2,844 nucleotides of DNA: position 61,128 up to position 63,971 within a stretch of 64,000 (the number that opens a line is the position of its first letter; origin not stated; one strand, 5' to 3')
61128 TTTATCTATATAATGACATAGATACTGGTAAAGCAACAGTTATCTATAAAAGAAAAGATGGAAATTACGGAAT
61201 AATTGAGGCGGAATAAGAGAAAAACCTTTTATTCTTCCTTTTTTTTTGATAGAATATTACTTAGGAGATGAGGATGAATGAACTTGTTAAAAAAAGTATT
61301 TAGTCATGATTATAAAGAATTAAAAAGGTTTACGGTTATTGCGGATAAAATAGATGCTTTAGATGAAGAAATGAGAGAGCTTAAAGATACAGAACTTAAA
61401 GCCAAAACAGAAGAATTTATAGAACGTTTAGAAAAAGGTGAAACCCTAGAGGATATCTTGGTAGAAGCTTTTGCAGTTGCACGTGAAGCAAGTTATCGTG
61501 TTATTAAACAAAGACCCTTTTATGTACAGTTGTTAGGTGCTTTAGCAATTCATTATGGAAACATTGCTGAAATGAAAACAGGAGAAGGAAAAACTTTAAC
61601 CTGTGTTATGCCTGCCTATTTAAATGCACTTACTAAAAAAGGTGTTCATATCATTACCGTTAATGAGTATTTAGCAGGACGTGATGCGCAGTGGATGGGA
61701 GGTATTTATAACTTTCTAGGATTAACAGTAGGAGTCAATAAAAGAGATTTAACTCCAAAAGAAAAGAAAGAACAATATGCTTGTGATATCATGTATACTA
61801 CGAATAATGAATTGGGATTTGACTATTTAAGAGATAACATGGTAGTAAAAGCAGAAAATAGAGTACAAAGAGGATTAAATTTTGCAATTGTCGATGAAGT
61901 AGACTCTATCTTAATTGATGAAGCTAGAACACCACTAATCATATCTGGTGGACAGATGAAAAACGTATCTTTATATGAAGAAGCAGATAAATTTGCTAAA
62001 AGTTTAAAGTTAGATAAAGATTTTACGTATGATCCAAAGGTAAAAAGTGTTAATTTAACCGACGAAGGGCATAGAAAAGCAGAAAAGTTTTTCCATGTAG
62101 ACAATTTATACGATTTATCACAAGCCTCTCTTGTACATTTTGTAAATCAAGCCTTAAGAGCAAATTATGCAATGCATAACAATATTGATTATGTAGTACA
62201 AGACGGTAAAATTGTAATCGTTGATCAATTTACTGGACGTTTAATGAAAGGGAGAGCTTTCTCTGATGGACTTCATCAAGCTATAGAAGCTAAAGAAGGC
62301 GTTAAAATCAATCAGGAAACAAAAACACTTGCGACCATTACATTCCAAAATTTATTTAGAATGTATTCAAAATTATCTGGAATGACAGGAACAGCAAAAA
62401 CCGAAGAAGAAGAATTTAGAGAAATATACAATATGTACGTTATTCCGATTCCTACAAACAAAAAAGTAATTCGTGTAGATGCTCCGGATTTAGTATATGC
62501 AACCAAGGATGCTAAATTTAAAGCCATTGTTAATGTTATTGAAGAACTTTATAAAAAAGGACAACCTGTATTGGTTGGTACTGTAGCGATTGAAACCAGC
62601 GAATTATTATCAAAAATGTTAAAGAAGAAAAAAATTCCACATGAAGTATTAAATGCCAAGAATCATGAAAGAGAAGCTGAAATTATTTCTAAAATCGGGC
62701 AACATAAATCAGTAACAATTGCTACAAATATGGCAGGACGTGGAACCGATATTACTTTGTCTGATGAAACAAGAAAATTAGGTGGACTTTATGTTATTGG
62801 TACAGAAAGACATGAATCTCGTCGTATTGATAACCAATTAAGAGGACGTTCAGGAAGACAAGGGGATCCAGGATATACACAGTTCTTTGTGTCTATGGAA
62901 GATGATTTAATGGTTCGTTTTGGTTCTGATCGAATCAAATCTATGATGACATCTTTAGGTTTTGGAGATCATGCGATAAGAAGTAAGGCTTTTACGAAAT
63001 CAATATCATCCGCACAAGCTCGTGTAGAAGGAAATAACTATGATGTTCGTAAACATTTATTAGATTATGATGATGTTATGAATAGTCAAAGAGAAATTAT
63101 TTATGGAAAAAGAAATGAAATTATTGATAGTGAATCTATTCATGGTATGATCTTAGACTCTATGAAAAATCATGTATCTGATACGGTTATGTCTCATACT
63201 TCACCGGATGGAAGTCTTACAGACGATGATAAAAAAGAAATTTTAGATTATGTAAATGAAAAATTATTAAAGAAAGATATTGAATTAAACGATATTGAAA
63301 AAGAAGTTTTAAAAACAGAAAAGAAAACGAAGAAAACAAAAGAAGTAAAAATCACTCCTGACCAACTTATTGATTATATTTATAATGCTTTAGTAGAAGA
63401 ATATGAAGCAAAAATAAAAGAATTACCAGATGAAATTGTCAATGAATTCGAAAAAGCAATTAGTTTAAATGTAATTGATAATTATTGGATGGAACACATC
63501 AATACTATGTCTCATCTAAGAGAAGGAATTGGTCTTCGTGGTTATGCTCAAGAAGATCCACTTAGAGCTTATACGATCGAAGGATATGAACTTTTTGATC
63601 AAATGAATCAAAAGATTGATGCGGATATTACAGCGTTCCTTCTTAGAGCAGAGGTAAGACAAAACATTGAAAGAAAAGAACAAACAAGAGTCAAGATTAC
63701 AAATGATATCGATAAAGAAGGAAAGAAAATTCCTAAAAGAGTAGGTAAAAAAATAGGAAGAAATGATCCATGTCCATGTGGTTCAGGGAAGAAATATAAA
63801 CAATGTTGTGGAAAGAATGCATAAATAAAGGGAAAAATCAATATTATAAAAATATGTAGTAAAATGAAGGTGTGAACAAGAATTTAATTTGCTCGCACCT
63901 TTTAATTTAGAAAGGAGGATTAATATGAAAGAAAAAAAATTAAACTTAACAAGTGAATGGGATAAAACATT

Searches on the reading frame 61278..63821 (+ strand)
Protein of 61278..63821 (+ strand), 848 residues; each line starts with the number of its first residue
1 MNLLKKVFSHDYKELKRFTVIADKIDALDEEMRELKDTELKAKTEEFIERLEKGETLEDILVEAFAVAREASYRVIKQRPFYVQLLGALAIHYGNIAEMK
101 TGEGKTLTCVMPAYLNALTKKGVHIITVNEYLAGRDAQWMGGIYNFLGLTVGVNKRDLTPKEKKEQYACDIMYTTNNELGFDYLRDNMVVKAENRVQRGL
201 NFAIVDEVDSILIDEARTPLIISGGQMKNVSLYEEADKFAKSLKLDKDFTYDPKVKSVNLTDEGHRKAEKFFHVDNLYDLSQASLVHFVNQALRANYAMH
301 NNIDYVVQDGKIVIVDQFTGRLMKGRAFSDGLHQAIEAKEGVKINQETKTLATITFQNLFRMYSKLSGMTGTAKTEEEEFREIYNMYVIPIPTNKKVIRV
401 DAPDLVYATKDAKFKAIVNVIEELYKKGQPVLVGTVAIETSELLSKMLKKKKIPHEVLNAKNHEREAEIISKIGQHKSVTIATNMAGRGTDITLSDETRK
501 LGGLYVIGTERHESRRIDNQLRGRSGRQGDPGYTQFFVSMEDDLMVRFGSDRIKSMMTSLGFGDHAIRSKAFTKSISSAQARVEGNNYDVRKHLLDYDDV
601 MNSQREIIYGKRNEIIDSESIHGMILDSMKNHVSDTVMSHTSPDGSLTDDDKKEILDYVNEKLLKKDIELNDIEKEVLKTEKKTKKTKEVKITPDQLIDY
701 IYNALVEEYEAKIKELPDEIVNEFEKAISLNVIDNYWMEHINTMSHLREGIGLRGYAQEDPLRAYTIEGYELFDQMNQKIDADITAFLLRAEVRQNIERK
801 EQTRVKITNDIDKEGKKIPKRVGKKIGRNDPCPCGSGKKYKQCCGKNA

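Call 65: find_encoding_contigs(protein=window:61278-63821:+, flank=10000, max_places=1)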
Protein window:61278-63821:+ (848 aa): 5 contigs read that carry it; 1 place shown.
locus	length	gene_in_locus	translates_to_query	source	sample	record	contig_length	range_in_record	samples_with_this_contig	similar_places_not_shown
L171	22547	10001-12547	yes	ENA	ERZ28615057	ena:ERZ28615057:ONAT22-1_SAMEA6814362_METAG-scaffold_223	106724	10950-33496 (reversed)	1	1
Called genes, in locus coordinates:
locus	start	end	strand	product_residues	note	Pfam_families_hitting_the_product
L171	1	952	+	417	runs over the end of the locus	PF00275:EPSP_synthase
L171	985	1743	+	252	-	PF00657:Lipase_GDSL, PF13472:Lipase_GDSL_2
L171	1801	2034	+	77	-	PF01197:Ribosomal_L31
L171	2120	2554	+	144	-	PF02502:LacAB_rpiB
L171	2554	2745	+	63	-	PF06612:DUF1146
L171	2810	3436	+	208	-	PF01551:Peptidase_M23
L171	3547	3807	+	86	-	PF12116:SpoIIID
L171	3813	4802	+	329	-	PF06723:MreB_Mbl, PF00022:Actin (weak), PF00012:HSP70, PF14450:FtsA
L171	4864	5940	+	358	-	PF00953:Glycos_transf_4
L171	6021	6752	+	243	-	PF04397:LytTR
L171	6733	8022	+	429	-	PF14501:HATPase_c_5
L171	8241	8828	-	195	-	PF04647:AgrB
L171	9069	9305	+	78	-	PF00313:CSD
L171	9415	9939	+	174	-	PF02482:Ribosomal_S30AE, PF16321:Ribosom_S30AE_C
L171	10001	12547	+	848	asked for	PF07517:SecA_DEAD, PF00270:DEAD (faint), PF01043:SecA_PP_bind, PF21090:P-loop_SecA, PF07516:SecA_SW, PF02810:SEC-C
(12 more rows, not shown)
